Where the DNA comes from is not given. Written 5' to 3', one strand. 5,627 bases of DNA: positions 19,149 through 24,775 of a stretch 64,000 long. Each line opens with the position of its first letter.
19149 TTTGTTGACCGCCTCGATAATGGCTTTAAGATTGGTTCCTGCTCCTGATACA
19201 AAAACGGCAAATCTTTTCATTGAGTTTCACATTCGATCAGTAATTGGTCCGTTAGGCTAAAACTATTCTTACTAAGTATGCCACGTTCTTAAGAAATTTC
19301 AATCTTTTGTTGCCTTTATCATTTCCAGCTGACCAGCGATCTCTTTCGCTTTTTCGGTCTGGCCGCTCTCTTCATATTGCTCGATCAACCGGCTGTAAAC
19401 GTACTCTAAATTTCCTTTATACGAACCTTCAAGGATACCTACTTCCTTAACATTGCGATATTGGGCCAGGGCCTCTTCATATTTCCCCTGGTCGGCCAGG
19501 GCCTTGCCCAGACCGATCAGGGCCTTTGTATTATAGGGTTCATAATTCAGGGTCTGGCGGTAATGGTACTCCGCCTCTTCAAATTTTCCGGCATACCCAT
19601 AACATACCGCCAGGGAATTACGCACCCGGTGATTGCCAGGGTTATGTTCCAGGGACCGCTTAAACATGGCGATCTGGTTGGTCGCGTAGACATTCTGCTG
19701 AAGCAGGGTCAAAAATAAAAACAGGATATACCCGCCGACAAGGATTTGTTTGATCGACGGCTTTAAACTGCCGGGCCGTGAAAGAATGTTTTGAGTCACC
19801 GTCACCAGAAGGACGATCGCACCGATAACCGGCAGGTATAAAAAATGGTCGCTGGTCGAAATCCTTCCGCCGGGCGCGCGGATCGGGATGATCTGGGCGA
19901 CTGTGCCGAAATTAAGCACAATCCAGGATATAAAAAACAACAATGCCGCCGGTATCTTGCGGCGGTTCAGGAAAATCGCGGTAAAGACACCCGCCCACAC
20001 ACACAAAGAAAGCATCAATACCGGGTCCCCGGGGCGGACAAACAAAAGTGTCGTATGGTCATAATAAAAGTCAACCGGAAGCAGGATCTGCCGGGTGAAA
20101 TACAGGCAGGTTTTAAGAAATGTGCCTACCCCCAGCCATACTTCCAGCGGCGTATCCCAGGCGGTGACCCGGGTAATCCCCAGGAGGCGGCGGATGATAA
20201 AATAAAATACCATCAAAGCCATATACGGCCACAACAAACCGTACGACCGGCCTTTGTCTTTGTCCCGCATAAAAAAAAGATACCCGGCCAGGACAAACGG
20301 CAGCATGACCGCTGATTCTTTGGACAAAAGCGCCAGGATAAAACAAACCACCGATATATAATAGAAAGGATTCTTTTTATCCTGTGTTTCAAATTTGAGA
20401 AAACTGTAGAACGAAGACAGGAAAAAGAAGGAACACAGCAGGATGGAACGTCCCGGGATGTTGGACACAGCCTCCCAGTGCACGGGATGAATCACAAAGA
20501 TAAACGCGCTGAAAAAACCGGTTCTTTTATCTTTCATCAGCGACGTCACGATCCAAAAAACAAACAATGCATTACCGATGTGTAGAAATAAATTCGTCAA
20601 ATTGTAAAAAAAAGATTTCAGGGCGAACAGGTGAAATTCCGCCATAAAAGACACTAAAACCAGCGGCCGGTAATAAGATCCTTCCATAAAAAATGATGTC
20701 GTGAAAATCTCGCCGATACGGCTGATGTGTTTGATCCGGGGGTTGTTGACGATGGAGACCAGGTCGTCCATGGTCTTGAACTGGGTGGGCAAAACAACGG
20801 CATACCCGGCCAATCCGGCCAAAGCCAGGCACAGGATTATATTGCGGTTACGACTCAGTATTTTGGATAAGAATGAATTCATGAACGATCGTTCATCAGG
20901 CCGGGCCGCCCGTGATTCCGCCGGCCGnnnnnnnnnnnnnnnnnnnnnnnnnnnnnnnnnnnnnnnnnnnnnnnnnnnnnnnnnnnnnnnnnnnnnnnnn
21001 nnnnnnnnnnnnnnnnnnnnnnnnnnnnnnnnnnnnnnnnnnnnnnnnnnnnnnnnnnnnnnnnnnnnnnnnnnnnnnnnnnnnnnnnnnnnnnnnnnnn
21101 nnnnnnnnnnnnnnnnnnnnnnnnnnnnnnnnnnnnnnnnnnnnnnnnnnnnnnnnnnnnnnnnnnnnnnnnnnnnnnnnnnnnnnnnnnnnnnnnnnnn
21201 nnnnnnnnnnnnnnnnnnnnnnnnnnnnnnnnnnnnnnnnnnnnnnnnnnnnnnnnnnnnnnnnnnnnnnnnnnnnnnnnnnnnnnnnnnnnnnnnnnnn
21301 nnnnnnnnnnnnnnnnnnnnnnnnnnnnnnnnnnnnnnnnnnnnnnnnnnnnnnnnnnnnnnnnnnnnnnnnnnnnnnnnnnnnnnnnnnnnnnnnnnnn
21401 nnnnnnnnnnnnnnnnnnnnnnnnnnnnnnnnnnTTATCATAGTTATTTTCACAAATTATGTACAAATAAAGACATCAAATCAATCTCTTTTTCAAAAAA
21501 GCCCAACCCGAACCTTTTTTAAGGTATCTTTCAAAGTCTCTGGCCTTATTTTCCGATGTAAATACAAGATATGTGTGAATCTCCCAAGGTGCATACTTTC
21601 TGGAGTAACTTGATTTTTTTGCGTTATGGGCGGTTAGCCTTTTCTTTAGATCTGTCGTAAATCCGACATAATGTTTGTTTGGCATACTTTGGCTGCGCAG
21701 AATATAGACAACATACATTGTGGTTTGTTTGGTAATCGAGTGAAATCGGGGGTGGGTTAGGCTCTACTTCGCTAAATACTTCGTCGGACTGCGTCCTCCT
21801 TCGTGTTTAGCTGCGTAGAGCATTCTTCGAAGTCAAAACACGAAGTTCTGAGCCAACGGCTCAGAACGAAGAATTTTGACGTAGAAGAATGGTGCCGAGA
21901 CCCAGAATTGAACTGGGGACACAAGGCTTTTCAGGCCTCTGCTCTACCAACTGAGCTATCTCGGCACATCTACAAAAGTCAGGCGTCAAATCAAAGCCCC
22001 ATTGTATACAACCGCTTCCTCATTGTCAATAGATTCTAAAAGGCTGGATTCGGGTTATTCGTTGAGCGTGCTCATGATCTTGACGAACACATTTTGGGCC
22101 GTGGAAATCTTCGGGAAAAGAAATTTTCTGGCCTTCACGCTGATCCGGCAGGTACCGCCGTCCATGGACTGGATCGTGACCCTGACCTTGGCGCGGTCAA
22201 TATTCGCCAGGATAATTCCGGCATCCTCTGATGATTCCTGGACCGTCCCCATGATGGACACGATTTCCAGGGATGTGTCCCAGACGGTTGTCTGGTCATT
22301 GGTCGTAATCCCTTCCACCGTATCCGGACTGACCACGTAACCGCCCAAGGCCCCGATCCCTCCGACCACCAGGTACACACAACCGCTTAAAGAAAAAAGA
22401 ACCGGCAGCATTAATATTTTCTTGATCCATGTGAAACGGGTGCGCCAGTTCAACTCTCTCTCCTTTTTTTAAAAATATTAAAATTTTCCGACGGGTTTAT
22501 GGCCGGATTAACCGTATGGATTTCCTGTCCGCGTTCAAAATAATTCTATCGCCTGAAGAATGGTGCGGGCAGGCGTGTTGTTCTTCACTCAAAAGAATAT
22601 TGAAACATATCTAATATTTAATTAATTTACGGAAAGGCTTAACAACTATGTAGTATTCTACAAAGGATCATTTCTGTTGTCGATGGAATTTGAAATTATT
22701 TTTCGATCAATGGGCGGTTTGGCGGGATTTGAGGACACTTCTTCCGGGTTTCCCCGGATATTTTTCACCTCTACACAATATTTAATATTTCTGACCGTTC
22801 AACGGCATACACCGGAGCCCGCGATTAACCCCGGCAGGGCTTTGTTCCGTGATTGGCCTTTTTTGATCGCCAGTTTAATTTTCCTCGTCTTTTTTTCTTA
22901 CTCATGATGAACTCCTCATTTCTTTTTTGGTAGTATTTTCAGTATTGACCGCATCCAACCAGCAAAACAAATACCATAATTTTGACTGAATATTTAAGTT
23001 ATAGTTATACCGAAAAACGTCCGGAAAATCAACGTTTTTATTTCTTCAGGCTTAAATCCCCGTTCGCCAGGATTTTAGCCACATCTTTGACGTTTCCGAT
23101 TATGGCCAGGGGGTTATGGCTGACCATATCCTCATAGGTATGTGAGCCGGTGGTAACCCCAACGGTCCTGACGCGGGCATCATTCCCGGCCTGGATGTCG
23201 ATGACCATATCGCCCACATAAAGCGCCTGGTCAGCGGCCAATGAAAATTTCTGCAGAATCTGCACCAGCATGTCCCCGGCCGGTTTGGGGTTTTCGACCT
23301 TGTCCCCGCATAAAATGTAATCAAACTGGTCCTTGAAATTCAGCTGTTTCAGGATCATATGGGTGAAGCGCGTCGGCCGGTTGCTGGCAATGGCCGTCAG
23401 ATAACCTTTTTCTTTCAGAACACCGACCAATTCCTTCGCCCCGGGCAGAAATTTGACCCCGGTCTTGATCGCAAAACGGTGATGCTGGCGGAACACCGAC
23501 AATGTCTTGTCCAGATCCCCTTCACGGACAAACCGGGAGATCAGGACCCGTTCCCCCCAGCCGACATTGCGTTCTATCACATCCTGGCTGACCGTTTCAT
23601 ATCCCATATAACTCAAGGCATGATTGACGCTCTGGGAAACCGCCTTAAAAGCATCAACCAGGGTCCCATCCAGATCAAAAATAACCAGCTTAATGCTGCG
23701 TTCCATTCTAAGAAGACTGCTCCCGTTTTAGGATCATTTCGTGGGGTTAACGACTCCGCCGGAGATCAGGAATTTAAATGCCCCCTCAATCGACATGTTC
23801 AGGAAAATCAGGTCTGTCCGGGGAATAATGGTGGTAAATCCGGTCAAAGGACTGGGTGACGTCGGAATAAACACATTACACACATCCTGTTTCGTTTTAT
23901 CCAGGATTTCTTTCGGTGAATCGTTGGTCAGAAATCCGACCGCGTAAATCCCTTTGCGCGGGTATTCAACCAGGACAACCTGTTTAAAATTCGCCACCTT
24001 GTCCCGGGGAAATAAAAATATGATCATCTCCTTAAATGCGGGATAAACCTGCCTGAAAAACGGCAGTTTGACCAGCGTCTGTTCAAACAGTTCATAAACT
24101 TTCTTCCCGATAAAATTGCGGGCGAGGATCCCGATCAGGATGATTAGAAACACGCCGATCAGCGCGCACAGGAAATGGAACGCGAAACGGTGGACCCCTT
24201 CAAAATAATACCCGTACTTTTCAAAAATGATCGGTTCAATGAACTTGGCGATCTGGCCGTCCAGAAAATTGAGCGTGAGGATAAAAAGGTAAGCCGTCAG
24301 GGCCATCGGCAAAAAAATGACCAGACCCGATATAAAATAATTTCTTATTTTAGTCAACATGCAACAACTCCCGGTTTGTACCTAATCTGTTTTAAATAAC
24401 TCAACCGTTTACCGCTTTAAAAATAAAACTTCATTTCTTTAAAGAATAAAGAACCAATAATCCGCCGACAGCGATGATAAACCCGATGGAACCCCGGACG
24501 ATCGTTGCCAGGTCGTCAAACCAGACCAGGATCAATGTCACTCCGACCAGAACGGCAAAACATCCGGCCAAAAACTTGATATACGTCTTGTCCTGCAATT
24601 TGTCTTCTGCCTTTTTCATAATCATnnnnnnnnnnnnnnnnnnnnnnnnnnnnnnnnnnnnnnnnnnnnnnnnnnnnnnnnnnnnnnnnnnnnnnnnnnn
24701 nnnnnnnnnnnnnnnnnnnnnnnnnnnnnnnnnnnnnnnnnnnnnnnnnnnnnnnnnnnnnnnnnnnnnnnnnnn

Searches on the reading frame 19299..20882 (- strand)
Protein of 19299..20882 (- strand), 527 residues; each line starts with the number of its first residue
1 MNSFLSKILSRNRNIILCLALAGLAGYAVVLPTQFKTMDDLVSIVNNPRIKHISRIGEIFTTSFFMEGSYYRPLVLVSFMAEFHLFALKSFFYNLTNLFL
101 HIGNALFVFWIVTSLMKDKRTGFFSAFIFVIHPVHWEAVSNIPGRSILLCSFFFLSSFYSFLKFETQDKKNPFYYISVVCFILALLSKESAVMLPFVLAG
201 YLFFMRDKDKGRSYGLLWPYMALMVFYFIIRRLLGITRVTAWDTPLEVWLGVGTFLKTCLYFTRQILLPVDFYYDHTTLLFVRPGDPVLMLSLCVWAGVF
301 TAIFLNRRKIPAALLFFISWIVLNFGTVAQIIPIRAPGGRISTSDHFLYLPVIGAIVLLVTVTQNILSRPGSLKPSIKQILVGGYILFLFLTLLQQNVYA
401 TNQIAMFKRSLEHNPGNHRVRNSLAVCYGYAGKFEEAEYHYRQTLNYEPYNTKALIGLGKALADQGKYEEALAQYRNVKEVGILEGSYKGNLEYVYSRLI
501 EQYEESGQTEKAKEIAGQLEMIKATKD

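Call 19: search_protein_families(library=pfam, proteins=[window:19299-20882:-], max_evalue=0.0001)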
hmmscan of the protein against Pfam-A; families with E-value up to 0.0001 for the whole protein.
window:19299-20882:- (527 aa): 7 families
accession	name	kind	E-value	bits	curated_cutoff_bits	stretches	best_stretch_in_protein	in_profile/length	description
PF14559.12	TPR_19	-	9.6e-11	42.3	25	1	431-474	4-47/68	Tetratricopeptide repeat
PF00515.34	TPR_1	-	1.9e-10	40.5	27.8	0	420-450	3-33/34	Tetratricopeptide repeat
PF13431.12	TPR_17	-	2.9e-08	33.8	24.4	0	407-438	2-33/34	Tetratricopeptide repeat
PF07719.23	TPR_2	-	2.9e-08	33.6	27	0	453-477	2-26/34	Tetratricopeptide repeat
PF13424.12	TPR_12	-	1e-07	32.5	30.1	0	408-446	34-73/77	Tetratricopeptide repeat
PF13432.12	TPR_16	-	9.7e-07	29.6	32.7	1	429-476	8-55/65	Tetratricopeptide repeat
PF13374.12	TPR_10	-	4.2e-06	27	27.5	0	455-478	5-28/42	Tetratricopeptide repeat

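Call 64: search_protein_families(library=ncbifam, proteins=[window:19299-20882:-], max_evalue=0.00001)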
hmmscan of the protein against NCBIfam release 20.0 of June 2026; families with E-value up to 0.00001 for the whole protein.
window:19299-20882:- (527 aa): 4 families
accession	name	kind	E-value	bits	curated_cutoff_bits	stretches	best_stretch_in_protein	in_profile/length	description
TIGR03939.1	PGA_TPR_OMP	equivalog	1.1e-08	33.8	366.65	1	407-512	76-180/800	poly-beta-1,6 N-acetyl-D-glucosamine export porin PgaA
NF033762.1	social_mot_Tgl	equivalog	1.7e-07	30.9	225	1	395-479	42-127/252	social motility TPR repeat lipoprotein Tgl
TIGR02521.1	type_IV_pilW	equivalog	5.1e-07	29.5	154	1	407-476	54-123/234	type IV pilus biogenesis/stability protein PilW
NF053607.1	CHU_0125_OmpA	equivalog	2e-06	26.6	620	1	403-482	38-117/639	CHU_0125 family OmpA-like outer membrane integrity protein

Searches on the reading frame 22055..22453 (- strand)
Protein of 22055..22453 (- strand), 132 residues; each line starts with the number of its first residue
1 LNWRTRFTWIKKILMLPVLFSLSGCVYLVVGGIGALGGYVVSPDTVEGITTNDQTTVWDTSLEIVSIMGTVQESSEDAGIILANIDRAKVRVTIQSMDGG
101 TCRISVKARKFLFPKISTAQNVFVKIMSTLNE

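Call 6: search_protein_families(library=pfam, proteins=[window:22055-22453:-], max_evalue=0.1)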
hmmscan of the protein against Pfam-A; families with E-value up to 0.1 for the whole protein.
window:22055-22453:- (132 aa): 1 family
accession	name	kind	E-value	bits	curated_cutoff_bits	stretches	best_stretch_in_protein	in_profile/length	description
PF03825.22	Nuc_H_symport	-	0.049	13.1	25.9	1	20-68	336-383/400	Nucleoside H+ symporter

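Call 90: search_protein_families(library=pfam, proteins=[window:22055-22453:-], max_evalue=10)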
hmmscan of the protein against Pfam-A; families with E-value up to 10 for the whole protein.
window:22055-22453:- (132 aa): 1 family
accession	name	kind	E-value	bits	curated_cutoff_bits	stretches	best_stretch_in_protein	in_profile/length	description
PF03825.22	Nuc_H_symport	-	0.049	13.1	25.9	1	20-68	336-383/400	Nucleoside H+ symporter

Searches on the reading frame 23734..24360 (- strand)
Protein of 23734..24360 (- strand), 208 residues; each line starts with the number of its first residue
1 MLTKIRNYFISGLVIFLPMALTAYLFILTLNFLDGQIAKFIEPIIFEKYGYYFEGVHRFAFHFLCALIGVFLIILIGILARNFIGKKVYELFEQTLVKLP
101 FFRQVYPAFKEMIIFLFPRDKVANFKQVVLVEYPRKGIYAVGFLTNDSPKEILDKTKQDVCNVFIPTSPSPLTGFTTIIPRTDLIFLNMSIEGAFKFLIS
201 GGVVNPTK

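Call 6: search_protein_families(library=pfam, proteins=[window:23734-24360:-], max_evalue=0.1)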
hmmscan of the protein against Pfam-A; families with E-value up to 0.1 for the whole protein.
window:23734-24360:- (208 aa): 1 family
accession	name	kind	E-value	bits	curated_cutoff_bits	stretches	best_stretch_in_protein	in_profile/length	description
PF04367.18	DUF502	-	6.1e-31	106.9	23.8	1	67-172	1-106/107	Protein of unknown function (DUF502)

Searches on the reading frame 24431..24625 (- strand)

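Call 90: search_protein_families(library=pfam, proteins=[window:24431-24625:-], max_evalue=10)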
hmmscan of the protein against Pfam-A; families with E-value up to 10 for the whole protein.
window:24431-24625:- (64 aa): 2 families
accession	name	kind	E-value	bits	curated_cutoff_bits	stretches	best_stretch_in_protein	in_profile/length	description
PF11239.13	DUF3040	-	0.16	12.7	24.7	1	16-57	43-83/84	Protein of unknown function (DUF3040)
PF23711.1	DUF7156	-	0.37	11.4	27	1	7-31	18-41/53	Family of unknown function (DUF7156)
